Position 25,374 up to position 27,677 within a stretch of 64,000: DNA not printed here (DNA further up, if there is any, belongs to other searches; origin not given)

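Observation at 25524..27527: Initiating phosphoglycosyltransferase with an atypical 8-TM plus unknown-domain N-terminal extension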

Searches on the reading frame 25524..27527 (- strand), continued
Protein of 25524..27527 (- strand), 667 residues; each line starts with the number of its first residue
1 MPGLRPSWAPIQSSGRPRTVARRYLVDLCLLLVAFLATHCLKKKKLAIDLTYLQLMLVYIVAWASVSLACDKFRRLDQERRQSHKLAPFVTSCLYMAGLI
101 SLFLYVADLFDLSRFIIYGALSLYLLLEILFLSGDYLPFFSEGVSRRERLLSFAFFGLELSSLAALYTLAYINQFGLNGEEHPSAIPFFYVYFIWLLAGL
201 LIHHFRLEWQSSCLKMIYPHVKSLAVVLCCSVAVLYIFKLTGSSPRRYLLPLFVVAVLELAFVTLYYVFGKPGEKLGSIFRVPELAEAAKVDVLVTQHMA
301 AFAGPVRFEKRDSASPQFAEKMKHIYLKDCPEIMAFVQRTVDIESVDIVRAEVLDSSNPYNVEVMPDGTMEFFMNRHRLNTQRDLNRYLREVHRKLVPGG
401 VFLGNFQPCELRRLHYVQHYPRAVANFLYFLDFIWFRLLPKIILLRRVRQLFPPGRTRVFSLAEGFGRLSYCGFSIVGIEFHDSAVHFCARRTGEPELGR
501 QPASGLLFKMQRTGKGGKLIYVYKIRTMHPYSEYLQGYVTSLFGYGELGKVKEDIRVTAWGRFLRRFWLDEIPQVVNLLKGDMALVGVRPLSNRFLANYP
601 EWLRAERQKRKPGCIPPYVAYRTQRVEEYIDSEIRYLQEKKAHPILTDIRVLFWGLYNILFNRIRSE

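Call 46: predict_structure(alignment_id=A3)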
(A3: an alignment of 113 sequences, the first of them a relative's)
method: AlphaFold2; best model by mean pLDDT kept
length: 667 residues; sequences in the alignment: 113
mean_pLDDT: 88.7   pTM: 0.85
mean pLDDT of the five models: 88.7, 87.7, 87.7, 87.5, 87.0
residues with pLDDT >= 90: 457; 70-90: 142; 50-70: 42; < 50: 26
segments of 3 or more residues with pLDDT < 50: 1-17, 275-281
pLDDT, mean of each block of 10 residues (from residue 1): 37 50 92 98 97 97 94 76 86 96 94 97 96 66 58 94 95 87 86 94 90 92 94 92 86 95 93 56 53 70 85 87 97 96 96 97 98 97 95 98 96 89 88 91 86 77 96 95 94 94 89 98 95 94 87 88 89 97 98 95 98 96 89 98 98 93 69
secondary structure, 60 per line:
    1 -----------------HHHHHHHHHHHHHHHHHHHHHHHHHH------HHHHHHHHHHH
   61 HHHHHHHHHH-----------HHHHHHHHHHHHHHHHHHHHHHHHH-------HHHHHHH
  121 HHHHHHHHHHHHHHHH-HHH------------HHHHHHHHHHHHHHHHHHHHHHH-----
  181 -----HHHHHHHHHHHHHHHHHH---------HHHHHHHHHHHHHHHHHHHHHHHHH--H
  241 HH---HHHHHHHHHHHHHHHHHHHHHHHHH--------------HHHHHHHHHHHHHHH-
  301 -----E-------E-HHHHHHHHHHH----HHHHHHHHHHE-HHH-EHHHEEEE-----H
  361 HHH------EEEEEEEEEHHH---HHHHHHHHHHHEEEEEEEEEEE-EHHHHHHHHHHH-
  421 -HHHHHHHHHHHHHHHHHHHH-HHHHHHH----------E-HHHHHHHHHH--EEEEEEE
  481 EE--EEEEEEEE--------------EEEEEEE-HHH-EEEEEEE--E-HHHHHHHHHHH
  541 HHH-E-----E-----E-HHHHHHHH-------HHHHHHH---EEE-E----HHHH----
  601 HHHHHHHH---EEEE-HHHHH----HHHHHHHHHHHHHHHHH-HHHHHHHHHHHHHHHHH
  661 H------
elements in order: H18-43 H50-70 H82-106 H114-136 H153-175 H186-203 H213-237 H246-270 H285-299 H316-326 H331-340 E351-354 H360-363 E370-378 H385-395 E396-406 H409-419 H422-441 H443-449 H462-471 E474-482 E485-492 E507-513 E519-525 H530-543 H559-566 H574-580 E584-586 H593-596 H601-608 E612-615 H617-621 H626-642 H644-661

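Call 50: fold_search(model_id=the predicted structure, library=pdb)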
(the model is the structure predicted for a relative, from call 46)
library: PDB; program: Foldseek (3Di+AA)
matches with E <= 10: 947; with E <= 0.001: 4
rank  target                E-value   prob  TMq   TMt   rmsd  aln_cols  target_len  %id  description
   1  8e37_A                2.0e-06  1.00  0.18  0.59   6.9       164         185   22  Structure of Campylobacter concisus wild-type SeMet PglC (released 2023-09-06)
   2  8g1n_A                2.0e-06  1.00  0.18  0.57   6.9       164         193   24  Structure of Campylobacter concisus PglC I57M/Q175M Variant with modeled C-terminus (released 2023-05-31)
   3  8g1n_B                2.9e-06  1.00  0.18  0.56   7.4       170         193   24  Structure of Campylobacter concisus PglC I57M/Q175M Variant with modeled C-terminus (released 2023-05-31)
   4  8t53_A                1.5e-04  1.00  0.16  0.27  23.2       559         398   14  S. enterica WbaP in a styrene maleic acid liponanoparticle (released 2024-02-14)
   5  4obw_B                2.9e-03  1.00  0.14  0.35  11.1       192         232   14  crystal structure of yeast Coq5 in the SAM bound form (released 2014-08-06)
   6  4gek_A                5.6e-03  1.00  0.15  0.37  11.8       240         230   12  Crystal Structure of wild-type CmoA from E.coli (released 2012-10-10)
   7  6kji_A                5.9e-03  0.95  0.15  0.26  17.7       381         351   12  Crystal structure of PsoF with SAH (released 2019-09-18)
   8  1vlm_B                6.7e-03  1.00  0.13  0.38  11.3       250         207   13  Crystal structure of SAM-dependent methyltransferase, possible histamine N-methyltransferase (TM1293) from Thermotoga  (released 2004-08-24)
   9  6f5z_A                7.1e-03  1.00  0.15  0.40  10.4       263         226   12  Complex between the Haloferax volcanii Trm112 methyltransferase activator and the Hvo_0019 putative methyltransferase (released 2018-07-11)
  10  4iwn_B                7.7e-03  0.99  0.15  0.38  11.4       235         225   11  Crystal structure of a putative methyltransferase CmoA in complex with a novel SAM derivative (released 2013-05-29)
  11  5f8e_A                7.7e-03  0.96  0.17  0.30  19.5       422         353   13  Rv2258c-SAH (released 2016-06-29)
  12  5mpt                  7.7e-03  0.80  0.13  0.21  21.5       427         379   12  Structure of the citrinin polyketide synthase CMeT domain (released 2017-02-22)
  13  3bkw_A                8.9e-03  1.00  0.13  0.36   5.7       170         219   15  Crystal structure of S-adenosylmethionine dependent methyltransferase (NP_104914.1) from Mesorhizobium loti at 1.60 A  (released 2007-12-18)
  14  4obw_C                8.9e-03  1.00  0.15  0.37  11.7       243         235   13  crystal structure of yeast Coq5 in the SAM bound form (released 2014-08-06)
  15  3bkw_B                9.3e-03  1.00  0.13  0.37   5.4       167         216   15  Crystal structure of S-adenosylmethionine dependent methyltransferase (NP_104914.1) from Mesorhizobium loti at 1.60 A  (released 2007-12-18)
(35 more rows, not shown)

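Call 85: find_encoding_contigs(protein=P0004, flank=8000, max_places=1)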
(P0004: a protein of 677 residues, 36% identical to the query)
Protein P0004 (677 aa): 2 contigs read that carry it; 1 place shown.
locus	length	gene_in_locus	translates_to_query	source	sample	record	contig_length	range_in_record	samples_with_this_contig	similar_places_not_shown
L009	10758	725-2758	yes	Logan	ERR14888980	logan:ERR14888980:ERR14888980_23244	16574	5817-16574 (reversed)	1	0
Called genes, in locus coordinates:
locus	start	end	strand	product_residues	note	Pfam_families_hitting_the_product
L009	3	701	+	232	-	?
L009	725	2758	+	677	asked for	PF02397:Bac_transf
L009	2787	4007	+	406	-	-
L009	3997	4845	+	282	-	PF02563:Poly_export, PF10531:SLBB, PF22461:SLBB_2, PF10531:SLBB, PF22461:SLBB_2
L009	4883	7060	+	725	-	PF02706:Wzz, PF13807:GNVR, PF01656:CbiA, PF10609:ParA, PF13614:AAA_31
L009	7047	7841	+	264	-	PF19567:CpsB_CapC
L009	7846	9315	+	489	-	PF04932:Wzy_C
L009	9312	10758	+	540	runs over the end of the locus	-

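Call 89: search_protein_families(library=pfam, proteins=[P0002, P0006], max_evalue=0.01)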
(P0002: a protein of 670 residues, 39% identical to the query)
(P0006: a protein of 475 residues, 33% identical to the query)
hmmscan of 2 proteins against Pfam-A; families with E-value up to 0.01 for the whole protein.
P0002 (670 aa): 1 family
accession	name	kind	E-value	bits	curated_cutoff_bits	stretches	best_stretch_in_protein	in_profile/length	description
PF02397.22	Bac_transf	-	3.4e-23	82.5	27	1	508-663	34-178/179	Bacterial sugar transferase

P0006 (475 aa): 3 families
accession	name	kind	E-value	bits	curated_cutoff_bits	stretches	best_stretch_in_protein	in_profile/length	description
PF02397.22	Bac_transf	-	1.3e-70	237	27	1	281-469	1-178/179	Bacterial sugar transferase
PF13727.12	CoA_binding_3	-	2.5e-18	67.1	25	1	69-243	3-173/175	CoA-binding domain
PF02629.25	CoA_binding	-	0.00093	20.3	22.3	1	150-223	6-75/97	CoA binding domain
